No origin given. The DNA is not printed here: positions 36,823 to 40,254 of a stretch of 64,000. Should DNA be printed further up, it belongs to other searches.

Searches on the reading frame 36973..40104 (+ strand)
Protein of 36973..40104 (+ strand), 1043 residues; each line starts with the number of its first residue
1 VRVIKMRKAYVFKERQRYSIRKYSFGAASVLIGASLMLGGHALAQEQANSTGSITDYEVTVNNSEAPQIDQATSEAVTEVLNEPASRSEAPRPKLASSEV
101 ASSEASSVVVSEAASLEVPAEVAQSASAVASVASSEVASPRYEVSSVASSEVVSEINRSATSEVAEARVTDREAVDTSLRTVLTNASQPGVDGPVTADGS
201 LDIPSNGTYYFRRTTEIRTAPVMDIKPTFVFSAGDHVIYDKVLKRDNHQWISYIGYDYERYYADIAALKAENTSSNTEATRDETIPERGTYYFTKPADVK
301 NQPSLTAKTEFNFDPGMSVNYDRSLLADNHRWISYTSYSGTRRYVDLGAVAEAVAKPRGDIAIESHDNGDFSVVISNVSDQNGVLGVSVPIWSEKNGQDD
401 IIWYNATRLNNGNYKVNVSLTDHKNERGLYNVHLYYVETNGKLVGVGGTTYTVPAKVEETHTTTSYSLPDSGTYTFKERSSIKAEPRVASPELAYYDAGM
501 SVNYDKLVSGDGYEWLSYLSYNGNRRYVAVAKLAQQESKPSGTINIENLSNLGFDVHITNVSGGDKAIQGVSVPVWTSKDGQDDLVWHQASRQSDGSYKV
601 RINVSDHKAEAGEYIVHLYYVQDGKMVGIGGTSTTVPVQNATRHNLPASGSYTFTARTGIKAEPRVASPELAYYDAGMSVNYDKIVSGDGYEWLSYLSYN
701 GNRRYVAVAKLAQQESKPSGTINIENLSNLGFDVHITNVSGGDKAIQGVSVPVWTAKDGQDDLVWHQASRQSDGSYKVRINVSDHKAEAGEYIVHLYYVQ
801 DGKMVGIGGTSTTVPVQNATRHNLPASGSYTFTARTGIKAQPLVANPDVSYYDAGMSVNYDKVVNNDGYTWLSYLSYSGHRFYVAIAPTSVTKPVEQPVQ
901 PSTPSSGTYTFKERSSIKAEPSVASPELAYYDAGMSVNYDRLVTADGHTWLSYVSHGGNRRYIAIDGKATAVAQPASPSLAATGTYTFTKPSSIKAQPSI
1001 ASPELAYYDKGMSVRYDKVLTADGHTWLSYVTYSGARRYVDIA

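Call 28: search_protein_families(library=pfam, proteins=[window:36973-40104:+], max_evalue=0.0001)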
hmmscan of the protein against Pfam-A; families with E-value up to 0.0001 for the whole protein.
window:36973-40104:+ (1043 aa): 4 families
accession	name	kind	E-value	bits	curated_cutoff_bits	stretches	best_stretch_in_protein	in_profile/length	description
PF08460.16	SH3_5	-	5.8e-127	414.4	22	7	284-346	2-67/68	Bacterial SH3 domain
PF08481.16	GBS_Bsp-like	-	3.9e-78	258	31.6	3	363-450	4-91/92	GBS Bsp-like repeat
PF04650.22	YSIRK_signal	-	2.6e-12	46.7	20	1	14-38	2-26/26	YSIRK type signal peptide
PF23861.1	Ribophorin_II_2nd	-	6.2e-05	23.6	23.4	0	365-453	12-103/105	Ribophorin II second domain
